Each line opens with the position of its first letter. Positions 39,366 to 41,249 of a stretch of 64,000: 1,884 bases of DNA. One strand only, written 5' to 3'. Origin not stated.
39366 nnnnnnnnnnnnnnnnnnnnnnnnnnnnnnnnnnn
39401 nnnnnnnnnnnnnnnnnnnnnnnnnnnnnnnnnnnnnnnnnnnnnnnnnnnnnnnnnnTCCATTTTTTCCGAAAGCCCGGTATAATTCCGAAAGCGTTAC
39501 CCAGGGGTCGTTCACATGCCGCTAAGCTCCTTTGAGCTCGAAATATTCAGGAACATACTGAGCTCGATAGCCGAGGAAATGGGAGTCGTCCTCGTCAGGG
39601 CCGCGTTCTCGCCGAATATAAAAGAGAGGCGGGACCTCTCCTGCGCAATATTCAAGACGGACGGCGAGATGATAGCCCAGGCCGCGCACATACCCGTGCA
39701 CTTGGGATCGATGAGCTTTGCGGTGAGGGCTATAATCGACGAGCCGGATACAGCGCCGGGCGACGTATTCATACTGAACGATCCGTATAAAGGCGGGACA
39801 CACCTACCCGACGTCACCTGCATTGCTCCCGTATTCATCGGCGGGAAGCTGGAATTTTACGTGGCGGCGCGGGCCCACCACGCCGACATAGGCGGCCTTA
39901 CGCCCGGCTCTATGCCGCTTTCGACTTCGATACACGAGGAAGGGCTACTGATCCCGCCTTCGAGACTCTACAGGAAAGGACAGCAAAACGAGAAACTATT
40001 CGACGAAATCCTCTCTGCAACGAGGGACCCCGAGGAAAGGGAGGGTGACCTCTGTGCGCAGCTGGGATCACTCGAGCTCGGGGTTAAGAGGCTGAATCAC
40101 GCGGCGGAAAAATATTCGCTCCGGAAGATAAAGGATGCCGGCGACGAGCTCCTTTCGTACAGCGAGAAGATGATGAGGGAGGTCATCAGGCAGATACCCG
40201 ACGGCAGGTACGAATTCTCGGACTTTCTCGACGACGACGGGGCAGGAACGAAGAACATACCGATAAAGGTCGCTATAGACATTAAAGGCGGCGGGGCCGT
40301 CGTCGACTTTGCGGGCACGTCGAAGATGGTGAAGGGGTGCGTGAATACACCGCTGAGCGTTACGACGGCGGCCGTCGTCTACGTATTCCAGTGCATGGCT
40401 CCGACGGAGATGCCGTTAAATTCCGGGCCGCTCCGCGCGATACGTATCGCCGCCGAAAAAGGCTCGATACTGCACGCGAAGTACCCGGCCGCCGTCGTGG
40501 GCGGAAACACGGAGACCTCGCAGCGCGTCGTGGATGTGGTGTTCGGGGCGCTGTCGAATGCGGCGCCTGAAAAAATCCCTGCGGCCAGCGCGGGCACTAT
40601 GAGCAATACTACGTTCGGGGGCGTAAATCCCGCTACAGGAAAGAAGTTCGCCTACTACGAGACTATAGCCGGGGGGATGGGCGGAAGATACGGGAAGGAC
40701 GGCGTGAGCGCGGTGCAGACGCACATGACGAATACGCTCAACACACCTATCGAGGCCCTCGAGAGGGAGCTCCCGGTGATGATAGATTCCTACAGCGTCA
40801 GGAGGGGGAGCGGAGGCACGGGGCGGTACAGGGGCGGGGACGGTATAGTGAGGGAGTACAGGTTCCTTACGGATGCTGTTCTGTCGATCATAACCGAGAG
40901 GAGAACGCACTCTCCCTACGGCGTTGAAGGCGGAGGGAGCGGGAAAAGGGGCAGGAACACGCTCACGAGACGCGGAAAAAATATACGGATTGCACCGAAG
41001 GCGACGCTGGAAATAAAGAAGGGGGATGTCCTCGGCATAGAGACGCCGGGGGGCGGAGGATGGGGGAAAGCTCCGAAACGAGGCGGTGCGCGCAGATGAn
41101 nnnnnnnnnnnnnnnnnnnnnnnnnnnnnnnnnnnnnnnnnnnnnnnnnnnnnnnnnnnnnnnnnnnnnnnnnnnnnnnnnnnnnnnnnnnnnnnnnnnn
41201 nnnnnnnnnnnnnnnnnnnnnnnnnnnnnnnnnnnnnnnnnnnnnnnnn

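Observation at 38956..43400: hyuB (no hyuA) → PqqD-like RRE::Memo1-like fusion → M19 dipeptidase operon, preceded by a leaderless secreted 8-Cys protein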

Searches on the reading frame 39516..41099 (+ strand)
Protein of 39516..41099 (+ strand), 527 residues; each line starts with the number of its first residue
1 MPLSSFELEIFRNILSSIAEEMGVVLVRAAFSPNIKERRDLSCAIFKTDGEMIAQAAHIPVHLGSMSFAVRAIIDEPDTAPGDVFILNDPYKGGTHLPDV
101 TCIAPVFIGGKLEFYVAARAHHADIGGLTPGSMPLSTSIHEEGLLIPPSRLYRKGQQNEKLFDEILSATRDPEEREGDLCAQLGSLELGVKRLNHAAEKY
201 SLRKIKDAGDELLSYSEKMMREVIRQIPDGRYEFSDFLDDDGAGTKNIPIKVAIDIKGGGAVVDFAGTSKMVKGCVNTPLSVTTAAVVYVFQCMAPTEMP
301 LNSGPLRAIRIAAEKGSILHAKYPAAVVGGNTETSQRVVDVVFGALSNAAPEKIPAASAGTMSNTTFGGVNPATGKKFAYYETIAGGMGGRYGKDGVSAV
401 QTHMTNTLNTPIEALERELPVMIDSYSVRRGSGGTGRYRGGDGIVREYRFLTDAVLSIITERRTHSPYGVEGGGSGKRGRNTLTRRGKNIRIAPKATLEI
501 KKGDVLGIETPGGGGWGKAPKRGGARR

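Call 7: search_protein_families(library=pfam, proteins=[window:39516-41099:+], max_evalue=0.1)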
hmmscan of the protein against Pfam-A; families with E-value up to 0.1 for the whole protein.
window:39516-41099:+ (527 aa): 1 family
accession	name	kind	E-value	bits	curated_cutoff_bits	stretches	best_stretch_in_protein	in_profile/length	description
PF02538.19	Hydantoinase_B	-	2.6e-208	693.1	26.8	1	6-518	3-518/519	Hydantoinase B/oxoprolinase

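Call 8: search_protein_families(library=ncbifam, proteins=[window:39516-41099:+], max_evalue=0.1)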
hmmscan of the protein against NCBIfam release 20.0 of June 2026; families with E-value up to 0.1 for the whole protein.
window:39516-41099:+ (527 aa): 2 families
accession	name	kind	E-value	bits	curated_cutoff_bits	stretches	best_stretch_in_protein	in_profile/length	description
NF050157.1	CapLactmsBetCapB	equivalog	1e-79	268.3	1000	1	8-522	6-532/577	caprolactamase subunit beta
NF042976.1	AcphenoCarb_ApcD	equivalog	4.4e-28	98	1500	1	40-446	65-485/685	acetophenone carboxylase subunit delta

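Call 94: find_homologous_proteins(query=window:39516-41099:+, max_evalue=1e-20)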
Query window:39516-41099:+ (527 aa): 8000 proteins with E <= 1e-20 among 8000 candidates; the best 120 are listed.
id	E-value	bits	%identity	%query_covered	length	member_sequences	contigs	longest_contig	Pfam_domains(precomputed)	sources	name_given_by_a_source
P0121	0.0e+0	1075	90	100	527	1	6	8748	PF02538.20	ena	-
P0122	0.0e+0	1073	90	100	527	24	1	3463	PF02538.20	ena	-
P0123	0.0e+0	1073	90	100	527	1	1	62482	PF02538.20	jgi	-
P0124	0.0e+0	1072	90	100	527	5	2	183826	PF02538.20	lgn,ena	-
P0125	0.0e+0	1072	89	100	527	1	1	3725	PF02538.20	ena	-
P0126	0.0e+0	1071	90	100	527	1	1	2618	PF02538.20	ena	-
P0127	0.0e+0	1071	90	100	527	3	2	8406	PF02538.20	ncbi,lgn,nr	ncbi:MAG: hydantoinase B/oxoprolinase family protein [Candidatus Dadabacteria bacterium]|nr:hydantoi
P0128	0.0e+0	1071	89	100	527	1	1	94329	PF02538.20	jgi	-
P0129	0.0e+0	1070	90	100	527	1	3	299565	PF02538.20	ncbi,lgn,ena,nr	ncbi:MAG TPA: hydantoinase B/oxoprolinase family protein [Thermodesulfobacteriota bacterium]|nr:hyda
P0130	3.0e-286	969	81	97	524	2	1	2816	PF02538.20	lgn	-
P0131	7.6e-280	947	80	98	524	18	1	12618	PF02538.20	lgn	-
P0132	1.3e-276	937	78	98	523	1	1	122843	PF02538.20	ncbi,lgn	ncbi:MAG: hydantoinase B/oxoprolinase family protein [Deltaproteobacteria bacterium]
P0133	3.9e-275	932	77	98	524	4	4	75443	PF02538.20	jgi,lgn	-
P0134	7.9e-274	928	79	98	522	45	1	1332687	PF02538.20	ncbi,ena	-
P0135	1.4e-272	923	77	97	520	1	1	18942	PF02538.20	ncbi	-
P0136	2.2e-271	919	78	98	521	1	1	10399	PF02538.20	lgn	-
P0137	2.6e-271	919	78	98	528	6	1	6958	PF02538.20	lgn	-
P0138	5.0e-271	918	78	97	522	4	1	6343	PF02538.20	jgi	jgi:N-methylhydantoinase B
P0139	2.3e-269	913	77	97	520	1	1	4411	PF02538.20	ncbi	-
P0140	3.8e-269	912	76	99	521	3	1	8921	PF02538.20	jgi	jgi:N-methylhydantoinase B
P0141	1.5e-267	907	77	97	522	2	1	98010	PF02538.20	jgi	jgi:N-methylhydantoinase B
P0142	4.9e-264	895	75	98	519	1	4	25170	PF02538.20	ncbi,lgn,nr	ncbi:MAG: hydantoinase B/oxoprolinase family protein [Deltaproteobacteria bacterium]|nr:hydantoinase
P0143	2.4e-263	893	76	98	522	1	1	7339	PF02538.20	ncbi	-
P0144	6.8e-262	888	75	98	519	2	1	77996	PF02538.20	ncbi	-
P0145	1.8e-261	887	74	98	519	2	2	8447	PF02538.20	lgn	-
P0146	3.2e-259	879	73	97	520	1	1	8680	PF02538.20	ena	-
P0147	1.5e-258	877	73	97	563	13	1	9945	PF02538.20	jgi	jgi:N-methylhydantoinase B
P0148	1.5e-258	877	73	97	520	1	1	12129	PF02538.20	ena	-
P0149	1.7e-258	877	74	97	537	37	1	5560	PF02538.20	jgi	-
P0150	1.8e-258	877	74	98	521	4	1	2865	PF02538.20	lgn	-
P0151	2.0e-258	877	72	98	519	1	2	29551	PF02538.20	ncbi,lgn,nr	ncbi:MAG TPA: hydantoinase B/oxoprolinase family protein [Thermodesulfobacteriota bacterium]|nr:hyda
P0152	4.4e-258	876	73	97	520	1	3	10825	PF02538.20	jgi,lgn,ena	jgi:N-methylhydantoinase B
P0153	1.5e-257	874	73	97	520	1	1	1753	PF02538.20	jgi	-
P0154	2.0e-257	873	73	97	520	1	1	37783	PF02538.20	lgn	-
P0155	2.8e-257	873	73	98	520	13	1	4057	PF02538.20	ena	-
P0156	4.2e-257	872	74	98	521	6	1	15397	PF02538.20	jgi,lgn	jgi:N-methylhydantoinase B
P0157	4.2e-257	872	73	97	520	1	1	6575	PF02538.20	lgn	-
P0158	5.4e-257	872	74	98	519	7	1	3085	PF02538.20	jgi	jgi:N-methylhydantoinase B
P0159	1.0e-256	871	73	97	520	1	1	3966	PF02538.20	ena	-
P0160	2.2e-256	870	73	98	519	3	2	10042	PF02538.20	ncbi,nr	ncbi:MAG: hydantoinase B/oxoprolinase family protein [Candidatus Dadabacteria bacterium]|nr:hydantoi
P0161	1.0e-255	868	72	98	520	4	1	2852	PF02538.20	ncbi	-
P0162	2.9e-255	866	73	98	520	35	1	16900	PF02538.20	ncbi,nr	ncbi:MAG: hydantoinase B/oxoprolinase family protein [Candidatus Dadabacteria bacterium]|nr:hydantoi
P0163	6.3e-255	865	72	98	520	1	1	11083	PF02538.20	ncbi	ncbi:MAG: hydantoinase B/oxoprolinase family protein [Thermodesulfobacteriota bacterium]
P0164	1.4e-254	864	73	98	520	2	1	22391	PF02538.20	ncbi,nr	ncbi:MAG: hydantoinase B/oxoprolinase family protein [Candidatus Dadabacteria bacterium]|nr:hydantoi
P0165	1.4e-254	864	72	98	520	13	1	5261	PF02538.20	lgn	-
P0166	2.6e-254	863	73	98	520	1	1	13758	PF02538.20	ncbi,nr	ncbi:MAG: hydantoinase B/oxoprolinase family protein [Candidatus Dadabacteria bacterium]|nr:hydantoi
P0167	5.9e-254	862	72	98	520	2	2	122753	PF02538.20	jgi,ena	-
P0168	7.2e-254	862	72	98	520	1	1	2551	PF02538.20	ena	-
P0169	1.7e-253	860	72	98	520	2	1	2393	PF02538.20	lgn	-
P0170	1.7e-253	860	72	98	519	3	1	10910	PF02538.20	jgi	jgi:N-methylhydantoinase B/oxoprolinase/acetone carboxylase alpha subunit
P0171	1.9e-253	860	72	98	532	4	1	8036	PF02538.20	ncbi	-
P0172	2.8e-253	860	72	98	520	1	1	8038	PF02538.20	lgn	-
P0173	4.2e-253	859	72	98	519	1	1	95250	PF02538.20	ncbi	-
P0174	8.9e-253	858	71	98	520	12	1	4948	PF02538.20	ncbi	-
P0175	2.2e-252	857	71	98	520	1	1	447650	PF02538.20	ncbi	-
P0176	2.3e-252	857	72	98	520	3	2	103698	PF02538.20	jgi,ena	-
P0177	3.4e-252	856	72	98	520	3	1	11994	PF02538.20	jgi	-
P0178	4.2e-252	856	72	98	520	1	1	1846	PF02538.20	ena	-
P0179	5.2e-252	856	71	98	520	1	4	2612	PF02538.20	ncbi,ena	-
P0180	5.3e-252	856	72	98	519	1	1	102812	PF02538.20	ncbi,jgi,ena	-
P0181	6.6e-252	855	71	98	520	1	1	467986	PF02538.20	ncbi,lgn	-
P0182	2.4e-251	853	70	98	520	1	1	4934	PF02538.20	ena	-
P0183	3.0e-251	853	71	98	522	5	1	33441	PF02538.20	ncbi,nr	ncbi:hydantoinase B/oxoprolinase family protein [Desulfobacterota bacterium AH_259_B03_O07]|nr:hydan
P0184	4.3e-251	853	73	98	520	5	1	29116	PF02538.20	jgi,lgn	jgi:N-methylhydantoinase B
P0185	6.5e-251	852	72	98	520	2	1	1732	PF02538.20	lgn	-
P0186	7.0e-251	852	71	98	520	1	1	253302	PF02538.20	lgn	-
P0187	9.3e-251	851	71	98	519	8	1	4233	PF02538.20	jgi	jgi:N-methylhydantoinase B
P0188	2.4e-250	850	70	98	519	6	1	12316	PF02538.20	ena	-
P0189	3.3e-250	850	70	98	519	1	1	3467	PF02538.20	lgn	-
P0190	3.6e-250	849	71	98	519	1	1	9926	PF02538.20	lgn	-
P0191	3.9e-250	849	71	98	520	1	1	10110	PF02538.20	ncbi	ncbi:MAG: hydantoinase B/oxoprolinase family protein [Thermodesulfobacteriota bacterium]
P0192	4.8e-250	849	71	98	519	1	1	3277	PF02538.20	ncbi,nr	ncbi:MAG: hydantoinase B/oxoprolinase family protein [Deltaproteobacteria bacterium]|nr:hydantoinase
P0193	7.2e-250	848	70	97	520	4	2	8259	PF02538.20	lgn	-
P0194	1.3e-249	848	71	98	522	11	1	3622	PF02538.20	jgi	jgi:N-methylhydantoinase B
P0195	2.0e-249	847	71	98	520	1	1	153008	PF02538.20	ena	-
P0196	2.6e-249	847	71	98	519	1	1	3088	PF02538.20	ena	-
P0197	5.7e-249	845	71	99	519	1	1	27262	PF02538.20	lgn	-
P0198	3.2e-248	843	70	98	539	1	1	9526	PF02538.20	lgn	-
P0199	5.1e-248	842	70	98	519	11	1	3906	PF02538.20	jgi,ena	-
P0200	6.0e-248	842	69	98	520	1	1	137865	PF02538.20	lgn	-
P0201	7.0e-248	842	70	99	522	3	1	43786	PF02538.20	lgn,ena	-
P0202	7.1e-248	842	71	98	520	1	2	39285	PF02538.20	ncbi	-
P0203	8.1e-248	842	73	96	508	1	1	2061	PF02538.20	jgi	jgi:N-methylhydantoinase B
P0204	1.8e-247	841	70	98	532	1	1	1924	PF02538.20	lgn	-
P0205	2.6e-247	840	70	98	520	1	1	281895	PF02538.20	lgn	-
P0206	4.9e-247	839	70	98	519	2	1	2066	PF02538.20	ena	-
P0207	1.3e-246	838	70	98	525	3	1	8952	PF02538.20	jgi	jgi:N-methylhydantoinase B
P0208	3.8e-246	836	70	98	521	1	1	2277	PF02538.20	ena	-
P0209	4.1e-246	836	70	98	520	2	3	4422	PF02538.20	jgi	-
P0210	2.3e-245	834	71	98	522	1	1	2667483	PF02538.20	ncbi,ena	-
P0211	2.5e-244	830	70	98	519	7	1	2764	PF02538.20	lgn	-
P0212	3.6e-244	830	69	98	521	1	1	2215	PF02538.20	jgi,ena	-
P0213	3.8e-244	830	70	98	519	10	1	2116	PF02538.20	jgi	jgi:N-methylhydantoinase B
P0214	4.1e-244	829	70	98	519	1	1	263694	PF02538.20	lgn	-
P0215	4.8e-244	829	69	97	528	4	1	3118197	PF02538.20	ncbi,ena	-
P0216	6.4e-244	829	69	98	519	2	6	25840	PF02538.20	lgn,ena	-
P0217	1.2e-243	828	68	97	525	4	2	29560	PF02538.20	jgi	jgi:N-methylhydantoinase B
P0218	1.2e-243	828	70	98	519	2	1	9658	PF02538.20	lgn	-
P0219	2.2e-243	827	69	99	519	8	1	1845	PF02538.20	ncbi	-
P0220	3.8e-243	826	69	98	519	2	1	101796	PF02538.20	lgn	-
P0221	9.8e-243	825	73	94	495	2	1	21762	PF02538.20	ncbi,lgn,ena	-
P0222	1.8e-242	824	73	94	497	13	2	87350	PF02538.20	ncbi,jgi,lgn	-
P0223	2.3e-242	824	69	98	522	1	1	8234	PF02538.20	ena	-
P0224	4.3e-242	823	69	98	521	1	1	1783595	PF02538.20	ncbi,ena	-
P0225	7.0e-242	822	68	97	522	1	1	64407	PF02538.20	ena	-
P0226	1.1e-241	821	67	98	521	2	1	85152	PF02538.20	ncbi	-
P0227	5.4e-241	819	69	97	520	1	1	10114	PF02538.20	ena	-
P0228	6.5e-241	819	69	98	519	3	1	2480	PF02538.20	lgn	-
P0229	1.8e-240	817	68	98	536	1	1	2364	PF02538.20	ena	-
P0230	2.7e-240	817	73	94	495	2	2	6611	PF02538.20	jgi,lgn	-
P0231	1.1e-239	815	67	98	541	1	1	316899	PF02538.20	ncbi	-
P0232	1.5e-239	814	73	94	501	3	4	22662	PF02538.20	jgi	jgi:N-methylhydantoinase B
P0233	1.1e-238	812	68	97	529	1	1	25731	PF02538.20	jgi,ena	-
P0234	1.5e-238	811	66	99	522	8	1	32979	PF02538.20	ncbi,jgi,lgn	-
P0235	1.5e-238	811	67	99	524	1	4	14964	PF02538.20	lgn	-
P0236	4.3e-238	810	69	98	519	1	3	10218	PF02538.20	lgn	-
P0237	1.3e-237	808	68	98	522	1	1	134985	PF02538.20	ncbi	ncbi:MAG: hydantoinase B/oxoprolinase family protein [Deltaproteobacteria bacterium]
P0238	2.5e-236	804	71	94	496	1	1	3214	PF02538.20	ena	-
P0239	5.1e-236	803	72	93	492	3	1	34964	PF02538.20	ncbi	-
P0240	5.8e-236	803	67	100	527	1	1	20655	PF02538.20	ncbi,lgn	ncbi:MAG: hydantoinase B/oxoprolinase family protein [Candidatus Caldarchaeum sp.]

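Call 95: find_encoding_contigs(protein=P0240, flank=6000, max_places=2)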
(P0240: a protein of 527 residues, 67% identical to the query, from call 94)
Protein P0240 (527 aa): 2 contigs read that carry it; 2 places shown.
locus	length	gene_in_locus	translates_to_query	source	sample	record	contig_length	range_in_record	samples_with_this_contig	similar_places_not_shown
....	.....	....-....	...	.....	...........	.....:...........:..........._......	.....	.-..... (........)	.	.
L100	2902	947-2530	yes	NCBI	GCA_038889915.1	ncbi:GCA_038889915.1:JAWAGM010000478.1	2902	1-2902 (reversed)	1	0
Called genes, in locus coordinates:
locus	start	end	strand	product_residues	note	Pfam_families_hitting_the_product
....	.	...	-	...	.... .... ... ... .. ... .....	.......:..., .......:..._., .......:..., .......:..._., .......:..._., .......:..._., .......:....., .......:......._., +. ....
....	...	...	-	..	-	-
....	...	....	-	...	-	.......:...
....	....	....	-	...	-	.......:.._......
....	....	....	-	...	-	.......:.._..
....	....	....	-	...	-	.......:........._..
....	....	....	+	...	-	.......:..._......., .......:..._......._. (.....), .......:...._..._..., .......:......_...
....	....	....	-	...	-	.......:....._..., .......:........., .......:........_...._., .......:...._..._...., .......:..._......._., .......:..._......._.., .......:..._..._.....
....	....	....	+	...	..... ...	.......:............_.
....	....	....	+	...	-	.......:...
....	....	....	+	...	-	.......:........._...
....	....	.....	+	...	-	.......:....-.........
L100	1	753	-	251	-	PF01073:3Beta_HSD, PF01370:Epimerase, PF02719:Polysacc_synt_2, PF04321:RmlD_sub_bind, PF07993:NAD_binding_4, PF13460:NAD_binding_10, PF16363:GDP_Man_Dehyd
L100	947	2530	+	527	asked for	PF02538:Hydantoinase_B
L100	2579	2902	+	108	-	PF02627:CMD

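Call 96: find_encoding_contigs(protein=P0222, flank=6000, max_places=2)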
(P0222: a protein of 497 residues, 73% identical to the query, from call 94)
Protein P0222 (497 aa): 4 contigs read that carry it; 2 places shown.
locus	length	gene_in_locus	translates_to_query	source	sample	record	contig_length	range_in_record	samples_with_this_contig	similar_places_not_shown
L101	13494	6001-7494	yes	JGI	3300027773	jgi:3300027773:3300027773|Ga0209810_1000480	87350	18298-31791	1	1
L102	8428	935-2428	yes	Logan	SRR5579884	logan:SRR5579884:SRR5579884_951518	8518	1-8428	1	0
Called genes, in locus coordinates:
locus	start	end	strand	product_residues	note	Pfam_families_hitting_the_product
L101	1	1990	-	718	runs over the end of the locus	PF01966:HD, PF13328:HD_4, PF04607:RelA_SpoT, PF02824:TGS, PF19296:RelA_AH, PF28438:RelA_RIS, PF01842:ACT, PF13291:ACT_4, +1 more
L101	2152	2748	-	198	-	PF00625:Guanylate_kin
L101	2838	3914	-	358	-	PF00483:NTP_transferase, PF12804:NTP_transf_3 (weak), PF22640:ManC_GMP_beta-helix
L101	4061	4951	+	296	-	PF02219:MTHFR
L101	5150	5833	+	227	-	PF01209:Ubie_methyltran, PF13489:Methyltransf_23, PF13847:Methyltransf_31, PF08241:Methyltransf_11, PF08242:Methyltransf_12, PF13649:Methyltransf_25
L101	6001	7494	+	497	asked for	PF02538:Hydantoinase_B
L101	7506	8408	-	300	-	PF01243:PNPOx_N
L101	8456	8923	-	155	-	PF00903:Glyoxalase, PF13669:Glyoxalase_4, PF22677:Ble-like_N (weak)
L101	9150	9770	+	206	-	PF07336:ABATE, PF11706:zf-CGNR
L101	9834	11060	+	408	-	PF01875:Memo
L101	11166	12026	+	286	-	PF01244:Peptidase_M19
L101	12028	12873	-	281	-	PF04072:LCM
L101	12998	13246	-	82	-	-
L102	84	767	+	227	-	PF01209:Ubie_methyltran, PF13489:Methyltransf_23, PF13847:Methyltransf_31, PF08241:Methyltransf_11, PF08242:Methyltransf_12, PF13649:Methyltransf_25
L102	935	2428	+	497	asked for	PF02538:Hydantoinase_B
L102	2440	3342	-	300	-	PF01243:PNPOx_N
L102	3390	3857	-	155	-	PF00903:Glyoxalase, PF13669:Glyoxalase_4, PF22677:Ble-like_N (weak)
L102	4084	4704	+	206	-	PF07336:ABATE, PF11706:zf-CGNR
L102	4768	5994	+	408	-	PF01875:Memo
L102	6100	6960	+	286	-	PF01244:Peptidase_M19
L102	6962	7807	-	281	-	PF04072:LCM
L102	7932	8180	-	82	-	-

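Call 97: find_encoding_contigs(protein=P0231, flank=6000, max_places=2)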
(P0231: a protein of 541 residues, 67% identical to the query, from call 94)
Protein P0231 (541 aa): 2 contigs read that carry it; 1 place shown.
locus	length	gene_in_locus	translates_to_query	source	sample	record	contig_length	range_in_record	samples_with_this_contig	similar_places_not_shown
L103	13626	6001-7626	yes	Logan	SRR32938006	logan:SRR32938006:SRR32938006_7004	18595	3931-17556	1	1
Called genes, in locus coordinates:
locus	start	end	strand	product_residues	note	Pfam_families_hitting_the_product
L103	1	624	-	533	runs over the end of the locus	PF21760:SecD_1st, PF22599:SecDF_P1_head, PF02355:SecD_SecF_C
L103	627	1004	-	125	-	PF02699:YajC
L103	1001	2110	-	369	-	PF01702:TGT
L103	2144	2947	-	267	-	PF01113:DapB_N, PF05173:DapB_C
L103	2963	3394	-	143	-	-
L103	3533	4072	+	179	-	PF14385:DUF4416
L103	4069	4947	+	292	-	PF03755:YicC-like_N, PF08340:YicC-like_C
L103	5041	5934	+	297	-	PF02629:CoA_binding, PF13380:CoA_binding_2 (weak), PF13607:Succ_CoA_lig, PF00549:Ligase_CoA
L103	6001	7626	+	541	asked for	PF02538:Hydantoinase_B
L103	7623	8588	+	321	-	PF01244:Peptidase_M19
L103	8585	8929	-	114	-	PF02617:ClpS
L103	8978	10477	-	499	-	PF02646:RmuC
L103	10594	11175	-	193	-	-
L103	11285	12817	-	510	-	PF01590:GAF (weak), PF13185:GAF_2, PF13492:GAF_3 (faint), PF00990:GGDEF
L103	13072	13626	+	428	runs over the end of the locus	PF13347:MFS_2, PF05977:MFS_3, PF07690:MFS_1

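Call 98: find_encoding_contigs(protein=P0234, flank=5000, max_places=1)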
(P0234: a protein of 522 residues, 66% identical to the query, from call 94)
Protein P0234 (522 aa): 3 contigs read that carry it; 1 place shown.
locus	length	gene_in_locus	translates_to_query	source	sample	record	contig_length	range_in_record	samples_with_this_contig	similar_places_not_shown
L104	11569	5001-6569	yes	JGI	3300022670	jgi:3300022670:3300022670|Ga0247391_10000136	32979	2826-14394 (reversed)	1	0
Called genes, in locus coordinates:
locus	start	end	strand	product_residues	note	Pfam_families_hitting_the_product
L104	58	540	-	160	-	-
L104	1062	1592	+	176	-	PF14385:DUF4416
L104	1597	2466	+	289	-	PF03755:YicC-like_N, PF08340:YicC-like_C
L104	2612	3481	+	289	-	PF02629:CoA_binding, PF13380:CoA_binding_2 (weak), PF13607:Succ_CoA_lig, PF00549:Ligase_CoA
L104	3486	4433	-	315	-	PF01073:3Beta_HSD, PF01370:Epimerase, PF02719:Polysacc_synt_2, PF04321:RmlD_sub_bind, PF07993:NAD_binding_4, PF16363:GDP_Man_Dehyd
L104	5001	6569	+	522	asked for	PF02538:Hydantoinase_B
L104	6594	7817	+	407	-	PF01875:Memo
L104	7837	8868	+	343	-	PF01244:Peptidase_M19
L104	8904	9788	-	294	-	PF00480:ROK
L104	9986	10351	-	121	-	PF02617:ClpS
